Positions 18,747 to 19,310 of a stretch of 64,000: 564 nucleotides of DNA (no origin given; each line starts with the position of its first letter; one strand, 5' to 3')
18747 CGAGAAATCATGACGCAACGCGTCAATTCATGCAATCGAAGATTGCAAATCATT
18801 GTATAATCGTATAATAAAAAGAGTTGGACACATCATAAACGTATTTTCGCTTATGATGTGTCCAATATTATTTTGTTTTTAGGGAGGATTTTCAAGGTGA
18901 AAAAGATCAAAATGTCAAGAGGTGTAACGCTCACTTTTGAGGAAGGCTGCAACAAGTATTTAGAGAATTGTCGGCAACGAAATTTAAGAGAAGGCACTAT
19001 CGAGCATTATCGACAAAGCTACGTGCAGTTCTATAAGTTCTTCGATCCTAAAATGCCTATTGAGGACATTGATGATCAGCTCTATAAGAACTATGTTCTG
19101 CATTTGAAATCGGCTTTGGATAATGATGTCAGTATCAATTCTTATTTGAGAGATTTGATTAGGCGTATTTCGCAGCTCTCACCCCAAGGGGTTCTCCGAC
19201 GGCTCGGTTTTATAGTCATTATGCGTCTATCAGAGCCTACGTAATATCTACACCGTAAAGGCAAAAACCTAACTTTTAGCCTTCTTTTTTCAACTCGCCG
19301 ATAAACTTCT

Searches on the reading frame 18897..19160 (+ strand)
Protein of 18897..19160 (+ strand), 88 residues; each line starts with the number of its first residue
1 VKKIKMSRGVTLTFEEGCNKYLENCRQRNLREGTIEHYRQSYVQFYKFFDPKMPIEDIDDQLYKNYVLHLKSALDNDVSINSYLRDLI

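Call 26: find_homologous_proteins(query=window:18897-19160:+, max_evalue=0.001)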
Query seq(88 aa) (88 aa): 591 proteins with E <= 0.001 among 595 candidates; the best 120 are listed.
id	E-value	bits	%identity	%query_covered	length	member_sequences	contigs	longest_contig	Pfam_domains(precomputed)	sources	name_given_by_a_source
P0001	1.1e-52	193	100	100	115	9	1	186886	PF13102.13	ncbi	-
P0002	8.4e-50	184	93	100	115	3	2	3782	PF14659.13,PF13102.13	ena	-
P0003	2.8e-49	182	94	100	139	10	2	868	PF13102.13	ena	-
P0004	9.8e-49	181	91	100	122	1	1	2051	PF13495.13,PF13102.13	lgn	-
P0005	3.9e-48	179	91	100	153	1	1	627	PF13102.13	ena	-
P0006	1.3e-46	174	90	100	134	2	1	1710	PF13102.13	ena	-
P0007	1.5e-46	174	88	100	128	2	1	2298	PF13102.13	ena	-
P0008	1.6e-46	174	89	100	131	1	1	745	PF13102.13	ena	-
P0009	2.2e-46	173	86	100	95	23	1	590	PF13102.13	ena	-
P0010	6.8e-46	172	86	100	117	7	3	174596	PF14659.13,PF13102.13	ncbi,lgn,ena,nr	ncbi:MAG: phage integrase SAM-like domain-containing protein [Clostridia bacterium]|nr:phage integra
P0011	8.6e-46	171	88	100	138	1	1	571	PF14659.13,PF13102.13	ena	-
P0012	8.9e-46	171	86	100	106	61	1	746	PF14659.13,PF13102.13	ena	-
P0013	1.4e-45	171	89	100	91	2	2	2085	PF14659.13,PF13102.13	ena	-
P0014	2.0e-45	170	88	100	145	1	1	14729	PF13102.13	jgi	jgi:hypothetical protein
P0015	3.0e-45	169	86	100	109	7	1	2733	PF14659.13,PF13102.13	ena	-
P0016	3.8e-45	169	86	100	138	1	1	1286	PF13102.13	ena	-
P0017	5.7e-45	169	86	100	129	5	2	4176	PF13102.13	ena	-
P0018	2.2e-44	167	84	100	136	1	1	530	PF13102.13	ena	-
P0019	5.3e-44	165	83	100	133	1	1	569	PF13102.13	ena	-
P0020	1.0e-43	165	82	100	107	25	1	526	PF13102.13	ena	-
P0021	1.3e-43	164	83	100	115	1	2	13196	PF13102.13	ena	-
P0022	1.5e-43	164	85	100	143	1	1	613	PF13102.13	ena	-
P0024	2.6e-43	163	83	100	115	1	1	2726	PF13102.13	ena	-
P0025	5.7e-43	162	83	100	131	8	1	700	PF13102.13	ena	-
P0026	8.8e-43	162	84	100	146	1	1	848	PF13102.13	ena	-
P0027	1.7e-42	161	82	100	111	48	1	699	PF14659.13,PF13102.13,PF02899.24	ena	-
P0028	2.0e-42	160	81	100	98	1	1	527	PF13102.13,PF02899.24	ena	-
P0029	3.5e-42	160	84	100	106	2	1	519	PF13102.13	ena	-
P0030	4.2e-42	159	81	100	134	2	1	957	PF13102.13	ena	-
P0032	1.0e-41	158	81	100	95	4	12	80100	PF02899.24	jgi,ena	-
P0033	5.5e-41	156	83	100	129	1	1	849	PF13102.13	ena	-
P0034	5.8e-41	156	81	100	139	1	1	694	PF13102.13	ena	-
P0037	1.0e-40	155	78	100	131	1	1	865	PF13102.13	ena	-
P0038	1.2e-40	155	76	100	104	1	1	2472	PF14659.13,PF13102.13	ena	-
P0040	5.0e-40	153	83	92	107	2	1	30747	PF13102.13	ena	-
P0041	6.9e-40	152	83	92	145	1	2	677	PF13102.13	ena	-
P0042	7.7e-40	152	80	100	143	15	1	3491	PF13102.13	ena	-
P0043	8.7e-40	152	84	93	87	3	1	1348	PF13102.13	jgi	jgi:integrase/recombinase XerD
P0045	1.1e-39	152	80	95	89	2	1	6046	PF13102.13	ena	-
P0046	1.3e-39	151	75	100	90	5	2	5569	PF14659.13,PF13102.13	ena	-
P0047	1.7e-39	151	88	88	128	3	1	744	PF13102.13,PF02899.24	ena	-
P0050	3.7e-39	150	77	100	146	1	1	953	PF13102.13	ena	-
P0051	3.9e-39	150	80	100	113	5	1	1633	PF13102.13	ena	-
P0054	8.9e-39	149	81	100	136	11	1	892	PF13102.13,PF02899.24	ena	-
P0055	9.2e-39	149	76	100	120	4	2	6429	PF13102.13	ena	-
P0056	1.5e-38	148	78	99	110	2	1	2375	PF13102.13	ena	-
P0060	2.3e-38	148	77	100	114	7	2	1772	PF13102.13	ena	-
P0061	2.6e-38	147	75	100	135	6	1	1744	PF13102.13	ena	-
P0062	2.7e-38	147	77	100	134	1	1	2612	PF13495.13,PF13102.13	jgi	jgi:integrase/recombinase XerD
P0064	5.4e-38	146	76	100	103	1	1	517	PF13102.13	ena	-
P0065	5.9e-38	146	76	100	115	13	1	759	PF13102.13,PF02899.24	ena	-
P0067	7.5e-38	146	76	100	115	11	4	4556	PF13102.13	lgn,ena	-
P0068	8.8e-38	146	76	100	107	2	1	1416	PF13102.13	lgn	-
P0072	1.6e-37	145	75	100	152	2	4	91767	PF13102.13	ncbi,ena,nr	ncbi:MAG: phage integrase SAM-like domain-containing protein [Clostridia bacterium]|nr:phage integra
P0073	1.8e-37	145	75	100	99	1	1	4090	PF13102.13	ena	-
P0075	1.9e-37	145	76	100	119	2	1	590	PF13102.13,PF02899.24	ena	-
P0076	2.3e-37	144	72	99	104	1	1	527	PF13102.13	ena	-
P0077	2.4e-37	144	75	100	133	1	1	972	PF13102.13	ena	-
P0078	2.4e-37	144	80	94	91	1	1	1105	PF13102.13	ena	-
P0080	2.7e-37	144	81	94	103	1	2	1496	PF13102.13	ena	-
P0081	2.9e-37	144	72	100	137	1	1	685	PF13102.13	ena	-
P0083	3.1e-37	144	78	100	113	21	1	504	PF13102.13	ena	-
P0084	3.1e-37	144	77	100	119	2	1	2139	PF13102.13,PF02899.24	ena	-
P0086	4.2e-37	143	74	100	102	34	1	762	PF13102.13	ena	-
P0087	4.5e-37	143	80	91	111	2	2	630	PF13102.13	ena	-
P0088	5.0e-37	143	76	100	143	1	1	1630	PF13102.13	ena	-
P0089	5.9e-37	143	82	89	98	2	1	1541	PF13102.13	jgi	jgi:integrase/recombinase XerD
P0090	6.3e-37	143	70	100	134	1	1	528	PF13102.13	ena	-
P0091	7.9e-37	143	78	100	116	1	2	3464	PF13102.13,PF02899.24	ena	-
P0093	8.1e-37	143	76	100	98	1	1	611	PF13102.13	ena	-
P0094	8.8e-37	142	74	100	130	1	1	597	PF13102.13,PF02899.24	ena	-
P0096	1.0e-36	142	74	100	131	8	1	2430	PF13102.13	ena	-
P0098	1.2e-36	142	72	100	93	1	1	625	PF13102.13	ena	-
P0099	1.4e-36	142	73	100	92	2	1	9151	PF13102.13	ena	-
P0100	1.4e-36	142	70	100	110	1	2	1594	PF13102.13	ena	-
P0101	1.9e-36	141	78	100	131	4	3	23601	PF13102.13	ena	-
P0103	2.8e-36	141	80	86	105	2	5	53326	PF14659.13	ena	-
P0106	4.7e-36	140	70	100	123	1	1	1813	PF13102.13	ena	-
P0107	5.6e-36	140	74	100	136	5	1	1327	PF13102.13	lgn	-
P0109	1.5e-35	139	72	97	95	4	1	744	PF14659.13,PF13102.13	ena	-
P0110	1.6e-35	138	70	100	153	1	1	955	PF13102.13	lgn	-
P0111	1.8e-35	138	73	100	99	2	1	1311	PF13102.13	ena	-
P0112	3.7e-35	137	73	88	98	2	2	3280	PF13102.13,PF02899.24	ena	-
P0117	6.3e-35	137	72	94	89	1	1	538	PF14659.13,PF13102.13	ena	-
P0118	6.5e-35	136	68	100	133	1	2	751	PF13102.13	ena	-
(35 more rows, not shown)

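Call 28: find_encoding_contigs(protein=P0001, flank=10000, max_places=5)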
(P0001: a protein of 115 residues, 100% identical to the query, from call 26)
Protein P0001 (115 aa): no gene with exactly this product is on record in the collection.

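Call 29: find_encoding_contigs(protein=P0010, flank=10000, max_places=6)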
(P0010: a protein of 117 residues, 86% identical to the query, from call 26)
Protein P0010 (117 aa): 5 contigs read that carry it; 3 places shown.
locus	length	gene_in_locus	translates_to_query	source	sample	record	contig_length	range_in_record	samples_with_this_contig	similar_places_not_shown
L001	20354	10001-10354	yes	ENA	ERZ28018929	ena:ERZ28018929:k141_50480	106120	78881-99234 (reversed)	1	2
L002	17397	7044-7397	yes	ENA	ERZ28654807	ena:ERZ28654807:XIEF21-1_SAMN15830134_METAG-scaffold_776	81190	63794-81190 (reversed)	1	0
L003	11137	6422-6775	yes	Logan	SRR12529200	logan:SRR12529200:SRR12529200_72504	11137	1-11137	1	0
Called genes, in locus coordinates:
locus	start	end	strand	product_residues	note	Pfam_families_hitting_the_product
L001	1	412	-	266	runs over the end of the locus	PF02811:PHP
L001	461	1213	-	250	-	PF00574:CLP_protease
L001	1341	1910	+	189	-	PF06130:PTAC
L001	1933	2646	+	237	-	-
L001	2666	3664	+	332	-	PF14057:GGGtGRT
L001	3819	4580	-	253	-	PF02311:AraC_binding, PF12833:HTH_18, PF00165:HTH_AraC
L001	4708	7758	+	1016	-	PF02837:Glyco_hydro_2_N, PF22666:Glyco_hydro_2_N2 (weak), PF00703:Glyco_hydro_2, PF02836:Glyco_hydro_2_C, PF16353:LacZ_4, PF02929:Bgal_small_N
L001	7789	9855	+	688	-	PF19773:DUF6259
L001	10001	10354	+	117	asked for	PF13102:Phage_int_SAM_5 (weak), PF14659:Phage_int_SAM_3 (faint)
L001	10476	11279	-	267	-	PF02311:AraC_binding, PF00165:HTH_AraC, PF12833:HTH_18, PF00165:HTH_AraC (weak)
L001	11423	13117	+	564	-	PF11308:Glyco_hydro_129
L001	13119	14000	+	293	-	PF00892:EamA (weak)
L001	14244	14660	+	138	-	PF00224:PK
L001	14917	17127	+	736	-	PF13229:Beta_helix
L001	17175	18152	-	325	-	PF00149:Metallophos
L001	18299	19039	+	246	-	PF00388:PI-PLC-X (faint), PF03009:GDPD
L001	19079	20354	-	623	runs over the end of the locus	-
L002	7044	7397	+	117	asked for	PF13102:Phage_int_SAM_5 (weak), PF14659:Phage_int_SAM_3 (faint)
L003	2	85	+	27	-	PF14057:GGGtGRT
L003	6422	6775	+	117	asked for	PF13102:Phage_int_SAM_5 (weak), PF14659:Phage_int_SAM_3 (faint)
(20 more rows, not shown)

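Call 30: find_encoding_contigs(protein=P0032, flank=10000, max_places=10)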
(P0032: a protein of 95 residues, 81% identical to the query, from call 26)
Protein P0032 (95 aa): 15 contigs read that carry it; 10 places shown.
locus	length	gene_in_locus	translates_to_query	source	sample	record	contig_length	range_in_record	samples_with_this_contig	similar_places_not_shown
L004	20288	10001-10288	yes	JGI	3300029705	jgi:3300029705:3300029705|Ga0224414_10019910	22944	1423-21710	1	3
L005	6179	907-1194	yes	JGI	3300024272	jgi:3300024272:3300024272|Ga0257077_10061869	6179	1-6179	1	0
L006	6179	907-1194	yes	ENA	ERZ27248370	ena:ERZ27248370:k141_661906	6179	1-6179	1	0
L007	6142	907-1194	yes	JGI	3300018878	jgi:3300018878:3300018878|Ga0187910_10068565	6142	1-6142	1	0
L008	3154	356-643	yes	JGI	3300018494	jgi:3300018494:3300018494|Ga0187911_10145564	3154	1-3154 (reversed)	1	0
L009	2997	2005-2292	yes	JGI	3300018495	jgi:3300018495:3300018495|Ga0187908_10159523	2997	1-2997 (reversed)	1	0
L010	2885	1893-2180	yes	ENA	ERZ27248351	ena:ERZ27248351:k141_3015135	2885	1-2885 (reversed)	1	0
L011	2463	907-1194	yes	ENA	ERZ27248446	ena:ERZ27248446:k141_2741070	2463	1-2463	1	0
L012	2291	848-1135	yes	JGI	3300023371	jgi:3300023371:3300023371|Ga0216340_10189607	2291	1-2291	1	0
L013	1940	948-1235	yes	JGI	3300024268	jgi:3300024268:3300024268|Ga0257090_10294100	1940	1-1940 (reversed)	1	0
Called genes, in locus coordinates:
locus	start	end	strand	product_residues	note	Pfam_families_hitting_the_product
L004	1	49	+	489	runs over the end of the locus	?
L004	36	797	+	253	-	PF01261:AP_endonuc_2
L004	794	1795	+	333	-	PF02826:2-Hacid_dh_C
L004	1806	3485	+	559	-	-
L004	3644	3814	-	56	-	-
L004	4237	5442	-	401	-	-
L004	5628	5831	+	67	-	PF01381:HTH_3, PF13560:HTH_31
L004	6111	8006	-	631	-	PF00728:Glyco_hydro_20, PF18088:Glyco_H_20C_C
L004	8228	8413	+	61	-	-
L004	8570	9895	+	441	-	-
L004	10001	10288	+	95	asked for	PF02899:Phage_int_SAM_1 (weak)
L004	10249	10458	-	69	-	-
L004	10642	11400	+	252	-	-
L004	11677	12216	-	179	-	PF12869:tRNA_anti-like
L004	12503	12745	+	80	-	PF12844:HTH_19 (weak), PF13443:HTH_26, PF01381:HTH_3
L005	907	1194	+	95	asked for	PF02899:Phage_int_SAM_1 (weak)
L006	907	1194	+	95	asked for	PF02899:Phage_int_SAM_1 (weak)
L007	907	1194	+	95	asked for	PF02899:Phage_int_SAM_1 (weak)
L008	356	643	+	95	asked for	PF02899:Phage_int_SAM_1 (weak)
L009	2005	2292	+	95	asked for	PF02899:Phage_int_SAM_1 (weak)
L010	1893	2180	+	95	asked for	PF02899:Phage_int_SAM_1 (weak)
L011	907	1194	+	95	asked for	PF02899:Phage_int_SAM_1 (weak)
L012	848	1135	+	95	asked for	PF02899:Phage_int_SAM_1 (weak)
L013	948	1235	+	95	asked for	PF02899:Phage_int_SAM_1 (weak)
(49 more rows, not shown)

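Call 42: find_related_loci(query=L001:2666-3661:+, collection=genome_contigs, flank=10000)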
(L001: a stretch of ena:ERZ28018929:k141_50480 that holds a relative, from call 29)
Query L001:2666-3661:+ (332 aa) in genome_contigs; peptide patterns used: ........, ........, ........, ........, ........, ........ (x = any residue, [..] = any of these).
600 stretches matched a pattern (row limit reached: there are more); 598 encode a relative of the query (tblastn E <= 1e-3); the best 80 are kept; 80 distinct loci.
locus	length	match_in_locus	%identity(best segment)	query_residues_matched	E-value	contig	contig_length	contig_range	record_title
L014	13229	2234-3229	91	1-332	0e+0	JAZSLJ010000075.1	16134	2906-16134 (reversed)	MAG: Acutalibacteraceae bacterium isolate T1900044558_TS20190024.MAGScoT_cleanbin_000019 SGB_333_k141_2362990, whole gen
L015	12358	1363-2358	91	1-332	0e+0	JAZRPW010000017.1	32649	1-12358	MAG: Acutalibacteraceae bacterium isolate T1900045371_YK20190061.MAGScoT_cleanbin_000008 SGB_6856_k141_1442532, whole ge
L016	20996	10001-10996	91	1-332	0e+0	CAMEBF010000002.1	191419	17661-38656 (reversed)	MAG: uncultured Clostridia bacterium isolate SRR11489792_bin.9_metaWRAP_v1.3_MAG genome assembly, contig: ERZ11466811.19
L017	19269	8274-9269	90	1-332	0e+0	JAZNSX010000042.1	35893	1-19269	MAG: Acutalibacteraceae bacterium isolate T1900044805_TS20190271.MAGScoT_cleanbin_000023 SGB_2753_k141_1030752, whole ge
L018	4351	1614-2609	90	1-332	0e+0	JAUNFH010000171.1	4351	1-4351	MAG: Clostridia bacterium isolate S25M_St_metabat_45 NODE_11032_length_4351_cov_4.892225, whole genome shotgun sequence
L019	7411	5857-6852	90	1-332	0e+0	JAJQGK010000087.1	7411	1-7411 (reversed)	MAG: Clostridiales bacterium isolate U.11_5 NODE_1181_length_7411_cov_11.164899, whole genome shotgun sequence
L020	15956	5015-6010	90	1-332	0e+0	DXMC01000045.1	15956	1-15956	MAG TPA_asm: Collinsella sp. isolate HRGM_Genome_0473 HRGM_Genome_0473_45, whole genome shotgun sequence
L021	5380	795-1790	88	1-332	0e+0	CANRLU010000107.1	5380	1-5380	MAG: uncultured Clostridia bacterium isolate Lapin-011__bin22 genome assembly, contig: Lapin-011__NODE_18974_length_5380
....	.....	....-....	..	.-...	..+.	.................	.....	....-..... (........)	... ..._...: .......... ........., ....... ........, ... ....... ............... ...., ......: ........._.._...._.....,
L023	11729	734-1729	90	1-332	0e+0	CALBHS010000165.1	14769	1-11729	MAG TPA_asm: uncultured Clostridia bacterium isolate SRR1747043_bin.37_CONCOCT_v1.1_MAG genome assembly, contig: ERZ8082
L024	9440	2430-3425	90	1-332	0e+0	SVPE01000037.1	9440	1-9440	MAG: Oscillospiraceae bacterium isolate SIG583 NODE_114738_length_9440_cov_4.904435, whole genome shotgun sequence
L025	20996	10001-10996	87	1-332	0e+0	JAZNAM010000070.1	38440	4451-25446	MAG: Eubacteriales bacterium isolate T1900044747_TS20190213.MAGScoT_cleanbin_000028 SGB_2128_k141_1231016, whole genome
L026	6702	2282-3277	87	1-332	0e+0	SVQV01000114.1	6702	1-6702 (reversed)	MAG: Oscillospiraceae bacterium isolate SIG626 NODE_51750_length_6702_cov_1.401369, whole genome shotgun sequence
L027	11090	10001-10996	89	1-332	0e+0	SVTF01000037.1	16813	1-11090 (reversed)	MAG: Oscillospiraceae bacterium isolate SIG688 NODE_60993_length_16813_cov_2.771605, whole genome shotgun sequence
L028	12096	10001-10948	89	1-316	0e+0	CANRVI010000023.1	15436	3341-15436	MAG TPA_asm: uncultured Clostridia bacterium isolate SRR15730553_bin.36_metawrap_v1.3_MAG genome assembly, contig: NODE.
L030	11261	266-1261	88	1-332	0e+0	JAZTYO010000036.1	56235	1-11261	MAG: Acutalibacteraceae bacterium isolate T1900045326_YK20190015.MAGScoT_cleanbin_000004 SGB_6450_k141_2538208, whole ge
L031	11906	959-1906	90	1-316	0e+0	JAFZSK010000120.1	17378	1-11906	MAG: Clostridia bacterium isolate RGIG8055 Water_buffalos_Rumen-1__c1255482, whole genome shotgun sequence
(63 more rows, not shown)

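Call 46: search_protein_representatives(protein=window:18897-19160:+)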
Query: 88 residues. Proteins with E-value up to 0.001 (for the whole library): 607; up to 1e-10: 262; up to 1e-30: 24. The best 150 are listed.
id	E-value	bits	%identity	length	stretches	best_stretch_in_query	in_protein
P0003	9.0e-50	182.2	94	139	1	1-88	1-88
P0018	6.9e-45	166.7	84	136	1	1-88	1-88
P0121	3.5e-44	164.4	84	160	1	1-88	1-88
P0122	1.6e-43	162.3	84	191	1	1-88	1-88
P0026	2.8e-43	161.5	84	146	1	1-88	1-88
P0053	2.8e-39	148.8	84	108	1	1-80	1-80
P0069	4.5e-38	144.9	76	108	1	1-85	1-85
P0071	4.9e-38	144.8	84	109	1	1-76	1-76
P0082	9.5e-38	143.9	81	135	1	1-80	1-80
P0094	2.8e-37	142.4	74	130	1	1-88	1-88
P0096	3.3e-37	142.2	74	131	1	2-88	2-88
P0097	3.3e-37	142.2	84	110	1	6-80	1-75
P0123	3.8e-36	138.8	74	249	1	1-88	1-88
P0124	3.5e-35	135.7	70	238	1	1-88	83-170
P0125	5.0e-35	135.2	82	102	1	6-78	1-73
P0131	1.4e-32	127.4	65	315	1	1-88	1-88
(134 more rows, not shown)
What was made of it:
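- Tried and rejected: In the two protein searches almost all of the best-listed homologues are short (calls 26, 46).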

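Call 51: search_protein_families(library=pfam, proteins=[L030:1414-2352:+, L026:3455-4387:+, L001:2666-3661:+, L030:2438-4006:+])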
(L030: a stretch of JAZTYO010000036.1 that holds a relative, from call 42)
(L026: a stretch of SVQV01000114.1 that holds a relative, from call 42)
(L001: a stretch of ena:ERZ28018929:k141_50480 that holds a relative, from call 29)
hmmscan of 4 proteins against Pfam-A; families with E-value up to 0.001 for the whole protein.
L030:1414-2352:+ (312 aa): 3 families
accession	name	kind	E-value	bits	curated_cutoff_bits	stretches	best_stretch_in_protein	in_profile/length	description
PF00589.27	Phage_integrase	-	3.5e-32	112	27.1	1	120-284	5-168/172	Phage integrase family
PF13102.12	Phage_int_SAM_5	-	1.1e-09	39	22.3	1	18-104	6-92/98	Phage integrase SAM-like domain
PF02899.23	Phage_int_SAM_1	-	0.00017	22.2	22.3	1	19-87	2-75/83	Phage integrase, N-terminal SAM-like domain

L026:3455-4387:+ (310 aa): 2 families
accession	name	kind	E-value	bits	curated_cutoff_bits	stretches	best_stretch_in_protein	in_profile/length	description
PF00589.27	Phage_integrase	-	4.2e-31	108.5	27.1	1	123-284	8-168/172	Phage integrase family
PF13102.12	Phage_int_SAM_5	-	1.1e-08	35.7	22.3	1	14-102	2-90/98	Phage integrase SAM-like domain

L001:2666-3661:+ (332 aa): 1 family
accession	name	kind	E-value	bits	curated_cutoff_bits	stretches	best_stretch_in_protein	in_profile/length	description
PF14057.11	GGGtGRT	-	2.9e-191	635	27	1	4-330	1-327/327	GGGtGRT protein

L030:2438-4006:+ (522 aa): 2 families
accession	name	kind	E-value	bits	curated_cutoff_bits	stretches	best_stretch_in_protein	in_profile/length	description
PF10021.15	PARG_cat_microb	-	1.1e-20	74.9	23.5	1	256-382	28-146/146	Microbial-type PARG, catalytic domain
PF01467.32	CTP_transf_like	-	2.2e-12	47.8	21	1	6-179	2-133/133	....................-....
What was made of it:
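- On GGGtGRT protein family (PF14057), for the tail: L001:2666-3661 matches profile positions 1-327 of 327 with E 2.9e-191 (call 51).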

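Call 67: list_cluster_members(proteins=[P0001, P0131])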
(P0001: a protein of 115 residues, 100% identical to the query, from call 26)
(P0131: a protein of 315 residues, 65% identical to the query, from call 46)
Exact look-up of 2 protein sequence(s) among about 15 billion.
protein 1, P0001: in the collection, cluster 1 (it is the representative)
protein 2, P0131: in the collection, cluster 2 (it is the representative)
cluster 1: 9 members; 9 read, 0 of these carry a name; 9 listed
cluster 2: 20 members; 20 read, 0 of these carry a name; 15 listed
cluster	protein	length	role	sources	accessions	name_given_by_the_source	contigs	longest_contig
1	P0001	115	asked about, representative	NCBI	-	-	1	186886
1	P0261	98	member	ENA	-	-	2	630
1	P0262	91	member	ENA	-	-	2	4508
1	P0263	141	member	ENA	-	-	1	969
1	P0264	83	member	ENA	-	-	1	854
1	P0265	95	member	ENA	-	-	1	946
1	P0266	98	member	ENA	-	-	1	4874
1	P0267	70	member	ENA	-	-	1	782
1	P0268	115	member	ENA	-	-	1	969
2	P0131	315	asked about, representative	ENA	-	-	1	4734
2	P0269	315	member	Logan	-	-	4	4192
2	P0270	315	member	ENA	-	-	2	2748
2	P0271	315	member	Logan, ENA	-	-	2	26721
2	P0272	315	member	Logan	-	-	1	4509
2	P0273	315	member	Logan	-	-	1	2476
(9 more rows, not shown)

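Call 68: find_encoding_contigs(protein=P0271, flank=10000, max_places=6)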
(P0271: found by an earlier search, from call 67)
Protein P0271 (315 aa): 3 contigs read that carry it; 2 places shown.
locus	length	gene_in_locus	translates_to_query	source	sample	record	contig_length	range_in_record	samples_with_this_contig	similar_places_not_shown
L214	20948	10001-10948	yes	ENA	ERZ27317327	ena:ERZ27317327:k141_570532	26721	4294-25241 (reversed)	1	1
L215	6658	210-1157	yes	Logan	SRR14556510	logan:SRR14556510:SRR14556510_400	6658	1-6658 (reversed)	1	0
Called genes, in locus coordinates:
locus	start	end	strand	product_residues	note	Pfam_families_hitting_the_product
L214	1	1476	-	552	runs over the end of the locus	PF00749:tRNA-synt_1c, PF19269:Anticodon_2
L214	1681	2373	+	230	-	PF01551:Peptidase_M23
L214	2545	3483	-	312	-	PF02129:Peptidase_S15 (weak), PF12146:Hydrolase_4, PF00561:Abhydrolase_1 (faint), PF12697:Abhydrolase_6, PF00326:Peptidase_S9, PF20434:BD-FAE (faint)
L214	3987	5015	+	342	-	PF01522:Polysacc_deac_1, PF06347:SH3_4, PF08239:SH3_3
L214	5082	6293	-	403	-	-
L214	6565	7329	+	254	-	PF16481:DUF5058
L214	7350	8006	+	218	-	-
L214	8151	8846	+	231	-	-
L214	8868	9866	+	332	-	PF14057:GGGtGRT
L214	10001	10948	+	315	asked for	PF13102:Phage_int_SAM_5 (weak), PF00589:Phage_integrase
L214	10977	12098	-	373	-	PF13280:WYL, PF25583:WCX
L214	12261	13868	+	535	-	PF01155:HypA (faint), PF14311:DUF4379 (faint), PF25206:DUF7836 (faint), PF05265:DUF723 (weak), PF21817:CapR (weak), PF05265:DUF723 (weak), PF21817:CapR (weak)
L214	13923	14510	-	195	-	PF00239:Resolvase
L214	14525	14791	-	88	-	PF20648:DUF6809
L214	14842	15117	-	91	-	-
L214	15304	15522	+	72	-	PF13443:HTH_26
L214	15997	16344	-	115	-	-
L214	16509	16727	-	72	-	-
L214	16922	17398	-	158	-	-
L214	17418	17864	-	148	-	-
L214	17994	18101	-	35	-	-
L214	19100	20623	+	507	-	PF00144:Beta-lactamase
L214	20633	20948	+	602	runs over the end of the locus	PF07944:Beta-AFase-like_GH127_cat (faint), PF20736:Glyco_hydro127M (weak)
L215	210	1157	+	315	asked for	PF13102:Phage_int_SAM_5 (weak), PF00589:Phage_integrase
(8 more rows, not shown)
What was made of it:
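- Complete elements carry several genes of their own (call 68).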

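Call 77: search_protein_families(library=ncbifam, proteins=[L030:1414-2352:+, L214:10001-10948:+, L001:2666-3661:+, L214:12261-13868:+, L214:10977-12098:-], max_evalue=0.00001)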
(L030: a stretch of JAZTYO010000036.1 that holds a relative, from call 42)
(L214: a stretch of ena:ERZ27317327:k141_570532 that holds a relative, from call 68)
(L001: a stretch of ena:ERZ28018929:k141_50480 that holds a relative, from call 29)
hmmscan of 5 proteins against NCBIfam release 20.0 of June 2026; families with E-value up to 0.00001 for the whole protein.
L030:1414-2352:+ (312 aa): 9 families
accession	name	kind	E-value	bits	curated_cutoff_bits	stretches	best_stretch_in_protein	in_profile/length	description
NF040815.2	recomb_XerA_Arch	equivalog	3.8e-40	138.1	220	1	19-291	1-261/263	site-specific tyrosine recombinase/integron integrase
TIGR02224.1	recomb_XerC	equivalog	2.1e-34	119.3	335.15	1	20-292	2-285/295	tyrosine recombinase XerC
TIGR02225.1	recomb_XerD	equivalog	2.8e-30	105.6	329.6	1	20-292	2-282/290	site-specific tyrosine recombinase XerD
NF001399.0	PRK00283.1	subfamily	4.1e-25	88.6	279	1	26-292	18-291/300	tyrosine recombinase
NF002331.0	PRK01287.1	subfamily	2.9e-20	72.6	371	1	13-288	25-316/365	site-specific tyrosine recombinase XerC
NF003462.0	PRK05084.1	equivalog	1.4e-16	60.2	267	1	146-296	201-356/360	tyrosine recombinase XerS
TIGR02249.1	integrase_gron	subfamily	2.1e-14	53.6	265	1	25-217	9-195/315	integron integrase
NF011946.0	PRK15417.1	equivalog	1.7e-09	37.4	435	0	132-202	123-193/337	integron integrase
NF007370.0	PRK09870.1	subfamily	5.4e-06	26.2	221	1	117-278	12-173/200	tyrosine-type DNA invertase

L214:10001-10948:+ (315 aa): 10 families
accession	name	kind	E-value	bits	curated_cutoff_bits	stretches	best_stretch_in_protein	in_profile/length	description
NF040815.2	recomb_XerA_Arch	equivalog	1.8e-35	122.8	220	1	20-289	2-259/263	site-specific tyrosine recombinase/integron integrase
TIGR02225.1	recomb_XerD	equivalog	6.6e-31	107.7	329.6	1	26-284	9-274/290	site-specific tyrosine recombinase XerD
TIGR02224.1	recomb_XerC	equivalog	6.3e-30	104.6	335.15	1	27-285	10-278/295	tyrosine recombinase XerC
NF001399.0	PRK00283.1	subfamily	1.2e-25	90.3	279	1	27-285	19-284/300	tyrosine recombinase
NF002331.0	PRK01287.1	subfamily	5e-21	75.1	371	1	12-286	24-314/365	site-specific tyrosine recombinase XerC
NF003462.0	PRK05084.1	equivalog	7.5e-15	54.5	267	1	148-296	203-356/360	tyrosine recombinase XerS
TIGR02249.1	integrase_gron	subfamily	2e-14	53.7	265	1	27-208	11-184/315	integron integrase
NF007370.0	PRK09870.1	subfamily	8.7e-07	28.8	221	1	122-281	17-176/200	tyrosine-type DNA invertase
NF007371.0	PRK09871.1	subfamily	3.4e-06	26.7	222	1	149-291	35-181/198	tyrosine-type DNA invertase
NF011946.0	PRK15417.1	equivalog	5e-06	25.9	435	0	237-291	262-322/337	integron integrase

L001:2666-3661:+ (332 aa): 0 families

L214:12261-13868:+ (535 aa): 0 families

L214:10977-12098:- (373 aa): 0 families
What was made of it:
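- On ICE / IME (conjugative or mobilizable): An NCBIfam scan of two of its cargo genes gave no hit (call 77).
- On Integron: Integron-integrase profiles score 54 bits against a 265 cut-off and 26-37 against 435 (call 77).
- Closest known: Chromosomal integrons. Different: IntI-specific profiles are not met (call 77).
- The recombinase is Xer-like (call 77). There are weak profile hits to integron integrases (call 77). Integron-integrase profile scores are far below the cut-offs: 54 bits against 265, and 26-37 against 435 (call 77).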
